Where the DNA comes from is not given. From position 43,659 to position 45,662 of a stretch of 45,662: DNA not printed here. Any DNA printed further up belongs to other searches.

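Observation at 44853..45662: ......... intein inserted immediately before the catalytic DxD motif of the archaeal primase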

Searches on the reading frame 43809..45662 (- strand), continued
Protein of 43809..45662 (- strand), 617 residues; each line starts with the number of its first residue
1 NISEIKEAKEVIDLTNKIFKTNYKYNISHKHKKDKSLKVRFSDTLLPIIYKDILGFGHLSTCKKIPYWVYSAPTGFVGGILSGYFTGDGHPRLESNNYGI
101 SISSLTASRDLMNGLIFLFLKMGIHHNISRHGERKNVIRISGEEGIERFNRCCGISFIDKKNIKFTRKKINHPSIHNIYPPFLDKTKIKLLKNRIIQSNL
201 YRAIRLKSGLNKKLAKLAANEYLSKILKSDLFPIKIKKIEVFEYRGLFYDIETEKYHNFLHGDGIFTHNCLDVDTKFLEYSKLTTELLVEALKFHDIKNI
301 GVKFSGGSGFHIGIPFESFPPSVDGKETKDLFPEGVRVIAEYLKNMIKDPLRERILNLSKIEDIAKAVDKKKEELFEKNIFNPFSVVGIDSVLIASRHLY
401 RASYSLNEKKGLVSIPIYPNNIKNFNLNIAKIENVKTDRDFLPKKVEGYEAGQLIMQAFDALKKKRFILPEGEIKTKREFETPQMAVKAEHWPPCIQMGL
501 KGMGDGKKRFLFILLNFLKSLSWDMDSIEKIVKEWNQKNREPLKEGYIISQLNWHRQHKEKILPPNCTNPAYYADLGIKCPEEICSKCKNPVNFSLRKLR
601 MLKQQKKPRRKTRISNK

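Call 54: predict_structure(alignment_id=A3)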
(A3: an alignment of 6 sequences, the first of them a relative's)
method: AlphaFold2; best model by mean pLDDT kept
length: 950 residues; sequences in the alignment: 6
mean_pLDDT: 59.9   pTM: 0.37
mean pLDDT of the five models: 59.9, 59.0, 56.8, 53.5, 52.8
residues with pLDDT >= 90: 17; 70-90: 317; 50-70: 310; < 50: 306
segments of 3 or more residues with pLDDT < 50: 1-9, 32-45, 65-92, 141-145, 185-194, 207-218, 223-233, 241-245, 266-270, 281-285, 421-431, 495-566, 590-602, 659-667, 725-747, 765-813, 940-950
pLDDT, mean of each block of 10 residues (from residue 1): 41 62 56 41 49 55 48 38 44 58 65 79 73 62 53 70 70 61 45 53 54 47 39 51 53 55 49 54 52 69 78 85 71 81 90 86 74 79 67 63 72 78 43 53 72 67 57 62 66 48 30 31 33 30 27 31 47 76 62 32 68 87 73 62 65 49 47 75 88 83 80 82 50 31 41 75 48 29 33 33 32 63 84 78 87 88 91 84 84 67 61 52 77 67 38
secondary structure, 60 per line:
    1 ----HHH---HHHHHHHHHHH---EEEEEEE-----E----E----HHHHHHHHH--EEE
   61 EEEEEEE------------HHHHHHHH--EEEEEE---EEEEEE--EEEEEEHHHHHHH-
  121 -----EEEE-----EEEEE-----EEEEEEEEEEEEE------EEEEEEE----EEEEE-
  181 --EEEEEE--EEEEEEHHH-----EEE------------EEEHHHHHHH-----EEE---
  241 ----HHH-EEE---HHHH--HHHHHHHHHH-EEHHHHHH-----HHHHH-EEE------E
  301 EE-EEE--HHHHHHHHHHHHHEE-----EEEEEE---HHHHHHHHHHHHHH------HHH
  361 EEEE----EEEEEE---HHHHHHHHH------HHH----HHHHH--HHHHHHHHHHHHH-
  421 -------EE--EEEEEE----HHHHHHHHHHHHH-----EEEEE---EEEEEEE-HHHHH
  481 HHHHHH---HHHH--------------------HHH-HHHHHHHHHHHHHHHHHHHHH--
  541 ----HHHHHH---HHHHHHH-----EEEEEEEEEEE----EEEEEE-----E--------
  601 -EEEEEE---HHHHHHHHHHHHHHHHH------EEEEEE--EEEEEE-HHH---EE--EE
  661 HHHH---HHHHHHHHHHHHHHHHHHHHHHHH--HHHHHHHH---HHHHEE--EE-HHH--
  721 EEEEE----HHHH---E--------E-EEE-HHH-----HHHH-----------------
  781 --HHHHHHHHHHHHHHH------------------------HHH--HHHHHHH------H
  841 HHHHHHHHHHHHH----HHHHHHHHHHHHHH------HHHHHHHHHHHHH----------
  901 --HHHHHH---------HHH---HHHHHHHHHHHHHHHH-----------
elements in order (helices of 4 or more, strands of 3 or more residues): H11-21 E25-31 H47-55 E58-67 H80-87 E90-95 E99-104 E107-112 H113-119 E126-129 E135-139 E145-157 E164-170 E175-179 E183-188 E191-196 E205-207 E220-222 H223-229 E235-237 E249-251 H255-258 H261-270 H274-279 H285-289 E291-293 E300-302 E304-306 H309-321 E329-334 H338-351 E361-364 E369-374 H378-386 H400-404 H407-419 E432-437 H442-454 E460-464 E468-474 H476-486 H490-493 H518-538 H545-550 H554-560 E566-576 E581-586 E602-607 H611-627 E634-639 E642-647 H661-664 H668-691 H694-701 H705-708 E721-725 H730-733 E748-750 H760-763 H783-797 H827-833 H840-853 H858-871 H878-890 H903-908 H924-939

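Call 58: fold_search(model_id=the predicted structure, library=pdb)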
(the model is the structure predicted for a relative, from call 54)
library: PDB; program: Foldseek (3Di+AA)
matches with E <= 10: 463; with E <= 0.001: 63
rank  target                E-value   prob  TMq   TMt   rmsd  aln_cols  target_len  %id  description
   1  2cw7                  6.6e-16  1.00  0.20  0.33  21.5       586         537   16  Crystal structure of intein homing endonuclease II (released 2006-04-18)
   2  7qss                  8.7e-15  1.00  0.17  0.35  22.2       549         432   16  Crystal structure of homing endonuclease-associated TliVMA intein (C1A) (released 2022-03-30)
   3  7qsu                  6.4e-14  1.00  0.17  0.41  21.4       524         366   14  Crystal structure of homing endonuclease-associated TliVMA intein (C1A, d333-339) (released 2022-03-30)
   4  1dq3                  1.4e-11  1.00  0.15  0.29  20.8       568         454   14  CRYSTAL STRUCTURE OF AN ARCHAEAL INTEIN-ENCODED HOMING ENDONUCLEASE PI-PFUI (released 2000-07-05)
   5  7qst                  7.4e-11  1.00  0.15  0.37  19.3       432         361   16  Crystal structure of homing endonuclease-associated PhoVMA intein (C1A) (released 2022-03-30)
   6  1jva_A                2.5e-07  1.00  0.15  0.32  20.1       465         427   12  CRYSTAL STRUCTURE OF THE VMA1-DERIVED ENDONUCLEASE BEARING THE N AND C EXTEIN PROPEPTIDES (released 2002-08-29)
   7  1um2_B                3.7e-07  1.00  0.16  0.33  20.0       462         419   12  Crystal Structure of the Vma1-Derived Endonuclease with the Ligated Extein Segment (released 2004-09-22)
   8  1jva_B                6.3e-07  1.00  0.16  0.33  19.0       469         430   12  CRYSTAL STRUCTURE OF THE VMA1-DERIVED ENDONUCLEASE BEARING THE N AND C EXTEIN PROPEPTIDES (released 2002-08-29)
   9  1vde_A                6.9e-07  1.00  0.16  0.32  20.1       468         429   12  PI-SCEI, A HOMING ENDONUCLEASE WITH PROTEIN SPLICING ACTIVITY (released 1998-04-08)
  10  1ef0_A                9.4e-07  1.00  0.16  0.33  20.2       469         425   12  CRYSTAL STRUCTURE OF PI-SCEI MINIPRECURSOR (released 2000-06-07)
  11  5bkh                  1.1e-06  1.00  0.07  0.36  17.2       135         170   25  The splicing activity and an alternative domain-swapped structure of the Pyrococcus horikoshii PolII mini-intein (released 2021-08-11)
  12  1um2_A                2.9e-06  1.00  0.15  0.32  24.8       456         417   12  Crystal Structure of the Vma1-Derived Endonuclease with the Ligated Extein Segment (released 2004-09-22)
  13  1ef0_B                3.1e-06  1.00  0.14  0.33  25.9       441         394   11  CRYSTAL STRUCTURE OF PI-SCEI MINIPRECURSOR (released 2000-06-07)
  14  5o9j_B                5.2e-06  1.00  0.11  0.48   6.9       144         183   19  Crystal structure of transcription factor IIB Mja mini-intein (released 2017-11-01)
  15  2lcj_MODEL_1_A        6.0e-06  1.00  0.11  0.50   4.6       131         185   27  Solution NMR structure of Pab PolII Intein (released 2011-09-21)
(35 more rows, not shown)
